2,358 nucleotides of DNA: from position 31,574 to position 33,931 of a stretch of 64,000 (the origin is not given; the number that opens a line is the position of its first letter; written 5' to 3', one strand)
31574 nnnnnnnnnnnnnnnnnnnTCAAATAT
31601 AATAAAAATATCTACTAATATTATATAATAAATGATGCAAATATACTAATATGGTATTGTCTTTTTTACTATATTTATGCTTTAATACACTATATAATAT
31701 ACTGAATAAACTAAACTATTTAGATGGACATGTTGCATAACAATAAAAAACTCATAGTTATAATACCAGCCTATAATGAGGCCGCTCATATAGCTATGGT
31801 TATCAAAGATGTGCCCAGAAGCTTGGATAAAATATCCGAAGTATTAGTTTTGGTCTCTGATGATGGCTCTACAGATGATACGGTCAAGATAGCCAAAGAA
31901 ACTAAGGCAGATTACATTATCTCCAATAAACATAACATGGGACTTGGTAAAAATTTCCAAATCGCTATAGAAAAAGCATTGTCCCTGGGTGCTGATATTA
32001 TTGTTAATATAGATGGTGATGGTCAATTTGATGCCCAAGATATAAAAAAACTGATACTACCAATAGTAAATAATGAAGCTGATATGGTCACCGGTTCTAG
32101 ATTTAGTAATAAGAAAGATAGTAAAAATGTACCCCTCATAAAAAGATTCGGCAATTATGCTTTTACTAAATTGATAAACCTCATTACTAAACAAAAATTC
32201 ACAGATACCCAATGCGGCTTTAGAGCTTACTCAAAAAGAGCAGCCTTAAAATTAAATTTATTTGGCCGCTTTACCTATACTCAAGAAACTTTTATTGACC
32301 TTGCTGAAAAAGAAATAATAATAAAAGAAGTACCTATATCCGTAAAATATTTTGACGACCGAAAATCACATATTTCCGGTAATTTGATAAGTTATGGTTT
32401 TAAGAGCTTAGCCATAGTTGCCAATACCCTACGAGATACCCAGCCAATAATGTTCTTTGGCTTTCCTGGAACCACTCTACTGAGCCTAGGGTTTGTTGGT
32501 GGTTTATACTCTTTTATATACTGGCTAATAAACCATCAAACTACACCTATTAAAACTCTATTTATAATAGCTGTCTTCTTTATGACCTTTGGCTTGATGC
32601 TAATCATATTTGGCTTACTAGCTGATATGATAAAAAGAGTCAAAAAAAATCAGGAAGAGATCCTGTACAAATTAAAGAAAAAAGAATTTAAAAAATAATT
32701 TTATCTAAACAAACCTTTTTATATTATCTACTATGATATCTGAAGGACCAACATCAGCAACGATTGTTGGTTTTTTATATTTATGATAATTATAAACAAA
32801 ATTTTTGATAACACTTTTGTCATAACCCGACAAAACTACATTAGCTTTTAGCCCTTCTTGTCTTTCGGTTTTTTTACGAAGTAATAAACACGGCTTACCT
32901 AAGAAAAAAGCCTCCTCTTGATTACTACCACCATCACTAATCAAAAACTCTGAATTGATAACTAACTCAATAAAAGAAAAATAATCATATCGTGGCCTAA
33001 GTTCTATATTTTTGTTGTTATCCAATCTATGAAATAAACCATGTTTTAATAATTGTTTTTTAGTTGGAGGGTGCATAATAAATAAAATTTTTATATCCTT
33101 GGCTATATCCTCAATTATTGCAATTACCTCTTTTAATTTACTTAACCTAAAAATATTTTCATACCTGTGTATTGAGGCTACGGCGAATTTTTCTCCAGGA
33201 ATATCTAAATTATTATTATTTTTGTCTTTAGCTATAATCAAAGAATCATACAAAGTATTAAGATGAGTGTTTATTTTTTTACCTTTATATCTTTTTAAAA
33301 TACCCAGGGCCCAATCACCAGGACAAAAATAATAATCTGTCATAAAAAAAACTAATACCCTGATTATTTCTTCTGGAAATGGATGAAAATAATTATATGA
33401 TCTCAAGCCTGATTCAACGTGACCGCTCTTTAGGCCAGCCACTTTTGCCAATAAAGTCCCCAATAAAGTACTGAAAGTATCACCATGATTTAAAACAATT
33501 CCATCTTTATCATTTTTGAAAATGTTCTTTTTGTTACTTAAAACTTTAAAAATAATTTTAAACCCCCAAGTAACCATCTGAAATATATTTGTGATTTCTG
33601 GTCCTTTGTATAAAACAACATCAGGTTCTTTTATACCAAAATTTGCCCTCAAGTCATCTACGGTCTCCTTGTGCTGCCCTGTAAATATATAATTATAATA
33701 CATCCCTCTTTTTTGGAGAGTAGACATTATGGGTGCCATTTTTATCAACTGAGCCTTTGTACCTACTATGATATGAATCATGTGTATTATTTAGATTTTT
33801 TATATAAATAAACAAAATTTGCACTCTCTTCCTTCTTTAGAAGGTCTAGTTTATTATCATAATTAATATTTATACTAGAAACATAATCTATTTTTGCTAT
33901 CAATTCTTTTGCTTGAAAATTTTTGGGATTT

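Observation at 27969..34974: Cell-envelope glycan cluster: two GT2 polyprenyl-P sugar synthases, two GT-C (PMT/ArnT-like) transferases, a UDP-GlcNAc 2-epimerase and a pyruvyl transferase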

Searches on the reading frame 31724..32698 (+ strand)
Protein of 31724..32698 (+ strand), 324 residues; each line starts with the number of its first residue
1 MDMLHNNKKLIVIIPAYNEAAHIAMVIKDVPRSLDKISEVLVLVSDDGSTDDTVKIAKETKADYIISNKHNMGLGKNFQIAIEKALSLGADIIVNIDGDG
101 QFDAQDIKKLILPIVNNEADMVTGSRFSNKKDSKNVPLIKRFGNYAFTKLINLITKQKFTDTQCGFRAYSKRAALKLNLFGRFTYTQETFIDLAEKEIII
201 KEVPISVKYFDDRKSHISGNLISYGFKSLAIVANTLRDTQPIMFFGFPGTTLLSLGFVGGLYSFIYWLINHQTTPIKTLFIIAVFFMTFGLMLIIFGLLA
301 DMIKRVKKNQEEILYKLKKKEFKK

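Call 3: search_protein_families(library=pfam, proteins=[window:31724-32698:+], max_evalue=0.1)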
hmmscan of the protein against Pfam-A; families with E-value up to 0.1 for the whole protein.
window:31724-32698:+ (324 aa): 3 families
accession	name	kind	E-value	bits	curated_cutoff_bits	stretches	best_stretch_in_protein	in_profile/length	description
PF00535.33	Glycos_transf_2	-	1.1e-23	84.4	23.3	1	12-174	2-164/168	Glycosyl transferase family 2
PF13641.12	Glyco_tranf_2_3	-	4.8e-05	23.9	27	1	10-137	3-133/230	Glycosyltransferase like family 2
PF09048.16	Cro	-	0.0035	17.7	32.7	1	79-108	26-55/59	Cro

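Call 4: search_protein_families(library=ncbifam, proteins=[window:31724-32698:+], max_evalue=0.1)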
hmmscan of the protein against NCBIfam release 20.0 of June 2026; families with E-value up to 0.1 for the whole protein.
window:31724-32698:+ (324 aa): 24 families
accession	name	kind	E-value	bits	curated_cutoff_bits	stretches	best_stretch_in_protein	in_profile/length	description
TIGR04182.1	glyco_TIGR04182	equivalog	2.1e-41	142.2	325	1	11-311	3-290/293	S-layer glycoprotein N-glycosyltransferase AglJ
NF058614.1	PPMAGASynPpgS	equivalog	7.6e-30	104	370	1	12-216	4-205/226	polyprenyl-phospho-N-acetylgalactosaminyl synthase PpgS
NF041391.1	DPhHxTase_Halo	equivalog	7.8e-21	74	375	1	16-206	3-182/213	dolichyl-phosphate hexose transferase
NF007986.1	PRK10714.1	equivalog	1.5e-15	57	529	1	6-308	4-298/316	undecaprenyl-phosphate 4-deoxy-4-formamido-L-arabinose transferase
TIGR04283.1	glyco_like_mftF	equivalog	2.5e-10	40.3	182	1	12-135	3-115/221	TIGR04283 family arsenosugar biosynthesis glycosyltransferase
TIGR03937.1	PgaC_IcaA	equivalog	7.3e-09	35.1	422.3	1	6-125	43-162/407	poly-beta-1,6-N-acetyl-D-glucosamine synthase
NF010496.0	PRK13915.1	equivalog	1.3e-08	34.3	262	1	6-119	29-148/307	glucosyl-3-phosphoglycerate synthase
NF041875.1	EPS_EpsD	equivalog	3.4e-08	33.3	370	1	11-163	2-152/325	exopolysaccharide biosynthesis glycosyltransferase EpsD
TIGR03111.1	glyc2_xrt_Gpos1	hypoth_equivalog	4.8e-07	28.9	363.95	1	8-141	49-189/439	TIGR03111 family XrtG-associated glycosyltransferase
TIGR04242.1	nodulat_NodC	equivalog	4.5e-06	25.9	550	1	10-133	50-176/395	chitooligosaccharide synthase NodC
TIGR01556.1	rhamnosyltran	subfamily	8.8e-06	25.1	200.55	1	30-209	13-190/281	rhamnosyltransferase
NF041865.1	EpsU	equivalog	9.8e-06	24.8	700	1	6-107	37-140/394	exopolysaccharide biosynthesis GT2 family glycosyltransferase EpsU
NF050113.1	gal_furan_GlfT1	equivalog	1.4e-05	24.5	330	1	24-117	15-107/290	galactofuranosyltransferase GlfT1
NF007482.0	PRK10073.1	equivalog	8.1e-05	21.8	423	1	5-65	3-61/334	glycosyltransferase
NF047683.1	TeichurnBiosyTuaG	equivalog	0.00026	20.7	400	1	3-114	1-111/252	teichuronic acid biosynthesis protein TuaG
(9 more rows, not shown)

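Call 14: search_solved_structures(query=window:31724-32698:+, max_evalue=0.001)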
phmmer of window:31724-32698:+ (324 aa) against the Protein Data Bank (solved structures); distinct sequences matched with E-value up to 0.001: 7.
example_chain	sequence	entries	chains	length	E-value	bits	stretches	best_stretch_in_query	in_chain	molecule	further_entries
9hwj_A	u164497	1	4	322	8.5e-12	48.1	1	4-307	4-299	Undecaprenyl-phosphate 4-deoxy-4-formamido-L-arabinose transferase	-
9bhc_C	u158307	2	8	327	3.8e-11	46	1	8-307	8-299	Undecaprenyl-phosphate 4-deoxy-4-formamido-L-arabinose transferase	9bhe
8vxh_A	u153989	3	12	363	5.4e-11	45.5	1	8-307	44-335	Undecaprenyl-phosphate 4-deoxy-4-formamido-L-arabinose transferase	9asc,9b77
5mlz_A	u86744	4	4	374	6.9e-08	35.3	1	6-191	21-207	Dolichol monophosphate mannose synthase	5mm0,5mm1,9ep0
2z87_A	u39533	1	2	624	9.1e-07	31.6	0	11-83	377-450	Chondroitin synthase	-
2z86_A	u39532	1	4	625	9.1e-07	31.6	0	11-83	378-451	Chondroitin synthase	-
6p61_A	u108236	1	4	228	0.00063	22.3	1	10-105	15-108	Glycosyltransferase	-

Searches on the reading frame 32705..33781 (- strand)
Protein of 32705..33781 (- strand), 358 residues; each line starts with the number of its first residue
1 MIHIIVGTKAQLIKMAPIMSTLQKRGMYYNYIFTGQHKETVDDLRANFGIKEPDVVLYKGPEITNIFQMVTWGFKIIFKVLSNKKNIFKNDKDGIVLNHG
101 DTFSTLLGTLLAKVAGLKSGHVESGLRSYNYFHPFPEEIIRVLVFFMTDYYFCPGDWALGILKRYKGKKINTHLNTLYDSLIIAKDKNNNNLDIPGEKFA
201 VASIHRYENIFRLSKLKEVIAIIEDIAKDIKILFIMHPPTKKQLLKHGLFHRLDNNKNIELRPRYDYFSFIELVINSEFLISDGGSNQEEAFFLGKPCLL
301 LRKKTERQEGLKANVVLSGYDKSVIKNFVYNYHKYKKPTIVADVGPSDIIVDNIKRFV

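Call 3: search_protein_families(library=pfam, proteins=[window:32705-33781:-], max_evalue=0.1)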
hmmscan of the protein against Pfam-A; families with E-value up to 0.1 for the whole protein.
window:32705-33781:- (358 aa): 1 family
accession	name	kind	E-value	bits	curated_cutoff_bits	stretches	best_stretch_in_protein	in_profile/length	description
PF02350.25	Epimerase_2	-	8.2e-50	170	30.6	1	25-327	6-311/347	UDP-N-acetylglucosamine 2-epimerase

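Call 4: search_protein_families(library=ncbifam, proteins=[window:32705-33781:-], max_evalue=0.1)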
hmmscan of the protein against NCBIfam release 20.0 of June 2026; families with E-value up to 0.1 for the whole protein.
window:32705-33781:- (358 aa): 3 families
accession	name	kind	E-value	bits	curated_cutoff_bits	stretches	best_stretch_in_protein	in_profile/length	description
TIGR00236.1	wecB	equivalog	3.8e-57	194.1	210.15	1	2-329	3-329/366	non-hydrolyzing UDP-N-acetylglucosamine 2-epimerase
TIGR03568.1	NeuC_NnaA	equivalog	0.023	13.6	235.9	0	2-128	3-129/365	UDP-N-acetylglucosamine 2-epimerase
NF001071.0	PRK00118.2-1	equivalog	0.079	13.4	160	0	176-236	50-105/117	putative DNA-binding protein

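Call 16: search_solved_structures(query=window:32705-33781:-, max_evalue=0.001)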
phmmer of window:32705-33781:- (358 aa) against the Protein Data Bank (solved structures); distinct sequences matched with E-value up to 0.001: 24.
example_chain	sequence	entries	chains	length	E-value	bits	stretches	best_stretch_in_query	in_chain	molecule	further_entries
4neq_A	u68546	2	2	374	3.5e-37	131.3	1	2-326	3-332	UDP-N-acetylglucosamine 2-epimerase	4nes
5enz_A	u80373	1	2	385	2.8e-36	128.4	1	3-316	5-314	UDP-GlcNAc 2-epimerase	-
1o6c_A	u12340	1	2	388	7.1e-35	123.7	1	4-325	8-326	UDP-N-acetylglucosamine 2-epimerase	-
4fkz_A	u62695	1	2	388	7.1e-35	123.7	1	4-325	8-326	UDP-N-acetylglucosamine 2-epimerase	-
9cm8_A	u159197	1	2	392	4.4e-33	117.8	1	4-322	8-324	UDP-N-acetylglucosamine 2-epimerase (non-hydrolyzing)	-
3beo_A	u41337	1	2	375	1.8e-31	112.5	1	4-325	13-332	UDP-N-acetylglucosamine 2-epimerase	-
8ahe_A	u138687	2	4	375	1.8e-31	112.5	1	4-325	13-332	UDP-N-acetylglucosamine 2-epimerase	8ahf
6vlb_A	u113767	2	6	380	2.9e-31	111.8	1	4-330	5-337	UDP-N-acetylglucosamine 2-epimerase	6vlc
3dzc_A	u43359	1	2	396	5.6e-31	110.9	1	3-316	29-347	UDP-N-acetylglucosamine 2-epimerase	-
1f6d_A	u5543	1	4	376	2.5e-30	108.7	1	4-326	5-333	UDP-N-ACETYLGLUCOSAMINE 2-EPIMERASE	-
1vgv_A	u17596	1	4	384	2.7e-30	108.6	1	4-326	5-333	UDP-N-acetylglucosamine 2-epimerase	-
1v4v_A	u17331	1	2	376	5.9e-30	107.5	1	4-323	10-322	UDP-N-Acetylglucosamine 2-Epimerase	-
3ot5_A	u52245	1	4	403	4.2e-29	104.7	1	4-322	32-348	UDP-N-acetylglucosamine 2-epimerase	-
8sxv_A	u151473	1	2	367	6.5e-28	100.8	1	4-314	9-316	UDP-2,3-diacetamido-2,3-dideoxy-glucuronic acid-2-epimerase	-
8sxy_A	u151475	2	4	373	6.9e-28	100.7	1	4-314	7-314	UDP-2,3-diacetamido-2,3-dideoxy-glucuronic acid-2-epimerase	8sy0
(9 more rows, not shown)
